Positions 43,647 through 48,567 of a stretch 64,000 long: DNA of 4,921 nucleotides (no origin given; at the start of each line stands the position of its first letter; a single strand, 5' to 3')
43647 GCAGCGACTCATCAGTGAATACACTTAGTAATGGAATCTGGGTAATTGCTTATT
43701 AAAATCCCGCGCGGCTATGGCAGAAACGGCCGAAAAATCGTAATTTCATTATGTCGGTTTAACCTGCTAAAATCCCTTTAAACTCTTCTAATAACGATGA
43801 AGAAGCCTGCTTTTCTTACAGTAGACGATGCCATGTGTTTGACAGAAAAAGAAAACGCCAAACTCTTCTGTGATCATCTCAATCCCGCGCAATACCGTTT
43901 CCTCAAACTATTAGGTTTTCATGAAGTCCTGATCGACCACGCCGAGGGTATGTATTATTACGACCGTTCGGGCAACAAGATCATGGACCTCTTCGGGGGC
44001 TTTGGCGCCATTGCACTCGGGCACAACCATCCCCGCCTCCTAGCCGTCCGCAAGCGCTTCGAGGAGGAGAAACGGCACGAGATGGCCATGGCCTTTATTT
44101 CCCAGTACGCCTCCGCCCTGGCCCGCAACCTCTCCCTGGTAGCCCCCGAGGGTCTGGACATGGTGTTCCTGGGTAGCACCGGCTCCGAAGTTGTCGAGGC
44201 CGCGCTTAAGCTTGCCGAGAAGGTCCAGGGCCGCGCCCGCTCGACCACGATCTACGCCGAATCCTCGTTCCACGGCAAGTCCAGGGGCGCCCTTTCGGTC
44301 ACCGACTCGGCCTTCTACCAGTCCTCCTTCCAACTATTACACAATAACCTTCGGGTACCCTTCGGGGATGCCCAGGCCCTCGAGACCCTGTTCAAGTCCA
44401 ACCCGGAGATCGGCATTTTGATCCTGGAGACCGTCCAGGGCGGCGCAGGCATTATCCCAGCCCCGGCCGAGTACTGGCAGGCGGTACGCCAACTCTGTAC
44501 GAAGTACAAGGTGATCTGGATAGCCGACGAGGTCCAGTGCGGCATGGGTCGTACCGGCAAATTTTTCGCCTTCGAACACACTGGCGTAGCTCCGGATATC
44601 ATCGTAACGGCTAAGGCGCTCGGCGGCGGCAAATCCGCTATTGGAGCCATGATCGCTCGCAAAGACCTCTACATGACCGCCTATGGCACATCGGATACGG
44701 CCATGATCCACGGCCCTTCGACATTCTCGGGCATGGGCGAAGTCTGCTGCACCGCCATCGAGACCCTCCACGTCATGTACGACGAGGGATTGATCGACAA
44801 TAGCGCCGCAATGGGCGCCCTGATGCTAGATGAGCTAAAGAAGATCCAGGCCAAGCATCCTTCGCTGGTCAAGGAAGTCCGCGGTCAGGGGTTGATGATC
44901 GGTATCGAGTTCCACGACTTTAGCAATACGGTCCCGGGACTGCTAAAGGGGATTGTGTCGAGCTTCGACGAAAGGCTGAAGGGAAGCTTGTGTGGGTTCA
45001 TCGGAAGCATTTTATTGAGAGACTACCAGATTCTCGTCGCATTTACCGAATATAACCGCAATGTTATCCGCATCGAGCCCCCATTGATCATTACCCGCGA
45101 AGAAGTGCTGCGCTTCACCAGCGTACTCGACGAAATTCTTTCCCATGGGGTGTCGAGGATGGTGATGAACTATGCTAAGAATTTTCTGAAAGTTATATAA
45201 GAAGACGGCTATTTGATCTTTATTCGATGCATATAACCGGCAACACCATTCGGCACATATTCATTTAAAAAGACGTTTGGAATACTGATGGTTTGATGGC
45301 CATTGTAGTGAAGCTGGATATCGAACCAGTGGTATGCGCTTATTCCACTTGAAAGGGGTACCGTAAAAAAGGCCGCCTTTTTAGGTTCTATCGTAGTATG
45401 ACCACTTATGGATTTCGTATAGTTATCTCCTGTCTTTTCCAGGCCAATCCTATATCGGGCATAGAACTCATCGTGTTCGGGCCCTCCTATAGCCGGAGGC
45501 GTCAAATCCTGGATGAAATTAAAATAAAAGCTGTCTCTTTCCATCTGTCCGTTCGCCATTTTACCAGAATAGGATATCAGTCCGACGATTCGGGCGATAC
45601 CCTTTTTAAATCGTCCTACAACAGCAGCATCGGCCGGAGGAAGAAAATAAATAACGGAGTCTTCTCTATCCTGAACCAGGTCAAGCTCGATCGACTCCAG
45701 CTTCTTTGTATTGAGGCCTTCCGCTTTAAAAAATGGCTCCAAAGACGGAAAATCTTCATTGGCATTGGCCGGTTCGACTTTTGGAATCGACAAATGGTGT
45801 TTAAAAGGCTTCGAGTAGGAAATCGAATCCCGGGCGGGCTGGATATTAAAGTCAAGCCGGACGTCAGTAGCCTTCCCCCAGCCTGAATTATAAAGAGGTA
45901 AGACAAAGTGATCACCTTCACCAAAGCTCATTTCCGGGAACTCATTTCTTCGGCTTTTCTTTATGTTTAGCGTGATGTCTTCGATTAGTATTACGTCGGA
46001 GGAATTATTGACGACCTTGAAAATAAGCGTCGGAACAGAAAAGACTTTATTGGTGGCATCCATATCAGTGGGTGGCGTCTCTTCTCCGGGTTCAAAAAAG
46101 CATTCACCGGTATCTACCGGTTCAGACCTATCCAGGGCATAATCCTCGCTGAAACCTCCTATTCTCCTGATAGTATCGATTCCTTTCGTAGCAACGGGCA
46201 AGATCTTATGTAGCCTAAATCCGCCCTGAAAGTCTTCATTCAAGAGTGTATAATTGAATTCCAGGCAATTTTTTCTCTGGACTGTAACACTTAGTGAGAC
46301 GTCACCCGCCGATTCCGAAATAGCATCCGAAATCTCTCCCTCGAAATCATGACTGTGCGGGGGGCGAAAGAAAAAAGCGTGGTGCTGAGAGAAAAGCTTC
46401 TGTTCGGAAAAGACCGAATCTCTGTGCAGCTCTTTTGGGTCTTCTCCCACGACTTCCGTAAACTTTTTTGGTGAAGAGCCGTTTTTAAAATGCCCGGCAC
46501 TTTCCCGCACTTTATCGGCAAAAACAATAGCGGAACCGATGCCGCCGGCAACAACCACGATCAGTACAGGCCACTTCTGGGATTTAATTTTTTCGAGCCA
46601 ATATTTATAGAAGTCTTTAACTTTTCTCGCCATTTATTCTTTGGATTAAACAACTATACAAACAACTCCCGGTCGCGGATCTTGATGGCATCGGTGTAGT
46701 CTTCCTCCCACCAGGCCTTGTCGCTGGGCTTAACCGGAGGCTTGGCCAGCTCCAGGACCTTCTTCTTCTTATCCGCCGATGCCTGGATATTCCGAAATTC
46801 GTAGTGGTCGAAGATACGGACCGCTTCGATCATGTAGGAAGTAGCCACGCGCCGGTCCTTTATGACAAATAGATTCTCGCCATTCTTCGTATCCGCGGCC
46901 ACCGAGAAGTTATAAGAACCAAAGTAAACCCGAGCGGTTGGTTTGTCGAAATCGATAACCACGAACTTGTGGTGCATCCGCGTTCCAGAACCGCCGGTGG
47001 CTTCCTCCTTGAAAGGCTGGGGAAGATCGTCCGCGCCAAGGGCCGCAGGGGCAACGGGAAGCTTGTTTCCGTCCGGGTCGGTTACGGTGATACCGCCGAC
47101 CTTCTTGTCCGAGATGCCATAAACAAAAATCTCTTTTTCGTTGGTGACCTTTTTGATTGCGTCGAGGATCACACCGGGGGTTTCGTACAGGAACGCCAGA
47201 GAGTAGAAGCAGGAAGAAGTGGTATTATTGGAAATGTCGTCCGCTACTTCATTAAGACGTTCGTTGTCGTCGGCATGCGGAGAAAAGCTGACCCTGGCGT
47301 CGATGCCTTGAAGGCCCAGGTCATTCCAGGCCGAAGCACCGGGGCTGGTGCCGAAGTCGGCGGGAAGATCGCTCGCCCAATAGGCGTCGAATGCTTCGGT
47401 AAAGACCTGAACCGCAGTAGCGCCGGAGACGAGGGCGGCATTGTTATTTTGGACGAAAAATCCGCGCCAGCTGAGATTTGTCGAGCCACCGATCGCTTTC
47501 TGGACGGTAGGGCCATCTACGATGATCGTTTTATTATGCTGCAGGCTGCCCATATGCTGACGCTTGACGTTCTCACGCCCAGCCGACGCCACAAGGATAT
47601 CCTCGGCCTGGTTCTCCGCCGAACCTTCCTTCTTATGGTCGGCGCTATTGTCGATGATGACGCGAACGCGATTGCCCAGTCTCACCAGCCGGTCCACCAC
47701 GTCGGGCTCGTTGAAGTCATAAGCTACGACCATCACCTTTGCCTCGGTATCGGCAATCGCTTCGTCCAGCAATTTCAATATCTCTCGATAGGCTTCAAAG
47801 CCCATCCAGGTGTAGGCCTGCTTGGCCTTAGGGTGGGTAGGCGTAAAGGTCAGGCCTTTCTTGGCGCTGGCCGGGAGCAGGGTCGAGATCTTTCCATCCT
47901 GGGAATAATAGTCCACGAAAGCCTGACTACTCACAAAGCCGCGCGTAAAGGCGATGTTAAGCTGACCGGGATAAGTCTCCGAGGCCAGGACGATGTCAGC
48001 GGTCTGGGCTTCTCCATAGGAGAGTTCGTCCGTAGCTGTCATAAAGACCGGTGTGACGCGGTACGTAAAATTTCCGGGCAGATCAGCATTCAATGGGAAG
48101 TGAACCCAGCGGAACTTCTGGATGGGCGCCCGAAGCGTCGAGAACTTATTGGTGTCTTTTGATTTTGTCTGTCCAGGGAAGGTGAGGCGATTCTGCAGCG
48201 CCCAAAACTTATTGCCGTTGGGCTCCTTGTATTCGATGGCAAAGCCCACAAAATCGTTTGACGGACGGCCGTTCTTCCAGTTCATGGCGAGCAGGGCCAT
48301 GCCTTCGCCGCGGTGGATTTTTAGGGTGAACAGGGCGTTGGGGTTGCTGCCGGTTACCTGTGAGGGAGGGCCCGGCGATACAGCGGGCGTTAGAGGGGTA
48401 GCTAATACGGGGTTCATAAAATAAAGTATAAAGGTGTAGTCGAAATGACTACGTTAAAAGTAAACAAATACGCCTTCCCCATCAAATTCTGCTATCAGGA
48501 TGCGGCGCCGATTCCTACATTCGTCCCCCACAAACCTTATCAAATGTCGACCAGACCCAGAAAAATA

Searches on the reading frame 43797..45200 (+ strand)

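Call 12: search_protein_families(library=pfam, proteins=[window:43797-45200:+], max_evalue=0.001)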
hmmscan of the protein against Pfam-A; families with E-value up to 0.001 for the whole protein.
window:43797-45200:+ (467 aa): 1 family
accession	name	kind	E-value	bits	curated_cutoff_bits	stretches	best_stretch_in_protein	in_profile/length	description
PF00202.27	Aminotran_3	-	2.1e-82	277.4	30.5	1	44-448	11-403/403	Aminotransferase class-III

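Call 13: search_protein_families(library=padloc, proteins=[window:43797-45200:+], max_evalue=0.001)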
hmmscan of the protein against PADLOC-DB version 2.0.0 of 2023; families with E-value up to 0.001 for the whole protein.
window:43797-45200:+ (467 aa): 0 families

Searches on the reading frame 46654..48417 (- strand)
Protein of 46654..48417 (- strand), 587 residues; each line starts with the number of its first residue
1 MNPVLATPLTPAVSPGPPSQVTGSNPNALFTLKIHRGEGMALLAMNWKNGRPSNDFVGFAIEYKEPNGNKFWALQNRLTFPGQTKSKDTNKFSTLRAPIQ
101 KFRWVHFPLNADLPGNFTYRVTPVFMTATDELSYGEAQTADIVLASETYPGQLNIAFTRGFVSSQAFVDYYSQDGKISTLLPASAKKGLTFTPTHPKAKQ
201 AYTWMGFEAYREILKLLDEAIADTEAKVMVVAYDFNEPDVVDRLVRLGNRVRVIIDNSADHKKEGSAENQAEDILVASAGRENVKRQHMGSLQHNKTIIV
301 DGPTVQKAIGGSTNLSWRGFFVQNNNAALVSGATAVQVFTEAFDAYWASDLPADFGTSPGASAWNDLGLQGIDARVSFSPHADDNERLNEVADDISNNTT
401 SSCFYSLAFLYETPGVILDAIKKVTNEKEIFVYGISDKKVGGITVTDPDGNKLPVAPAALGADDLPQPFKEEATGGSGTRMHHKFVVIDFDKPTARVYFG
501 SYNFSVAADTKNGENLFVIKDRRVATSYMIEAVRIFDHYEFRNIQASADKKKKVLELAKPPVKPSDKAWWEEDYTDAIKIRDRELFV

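Call 12: search_protein_families(library=pfam, proteins=[window:46654-48417:-], max_evalue=0.001)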
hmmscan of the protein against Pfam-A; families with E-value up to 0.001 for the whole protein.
window:46654-48417:- (587 aa): 1 family
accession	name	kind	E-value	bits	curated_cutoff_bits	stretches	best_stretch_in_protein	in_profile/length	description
PF13091.12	PLDc_2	-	5.2e-22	78.5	27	2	219-347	3-132/132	PLD-like domain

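Call 13: search_protein_families(library=padloc, proteins=[window:46654-48417:-], max_evalue=0.001)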
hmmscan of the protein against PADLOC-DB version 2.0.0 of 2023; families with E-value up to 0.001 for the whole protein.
window:46654-48417:- (587 aa): 3 families
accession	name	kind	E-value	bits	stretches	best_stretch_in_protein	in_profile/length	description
PDLC02614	DrmC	-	3.9e-14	50.7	1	210-338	19-143/153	DrmC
PDLC02609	DrmC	-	0.00012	20.1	0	471-527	172-224/241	DrmC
PDLC03829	ZacB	-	0.00037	17.5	0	474-539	293-361/586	-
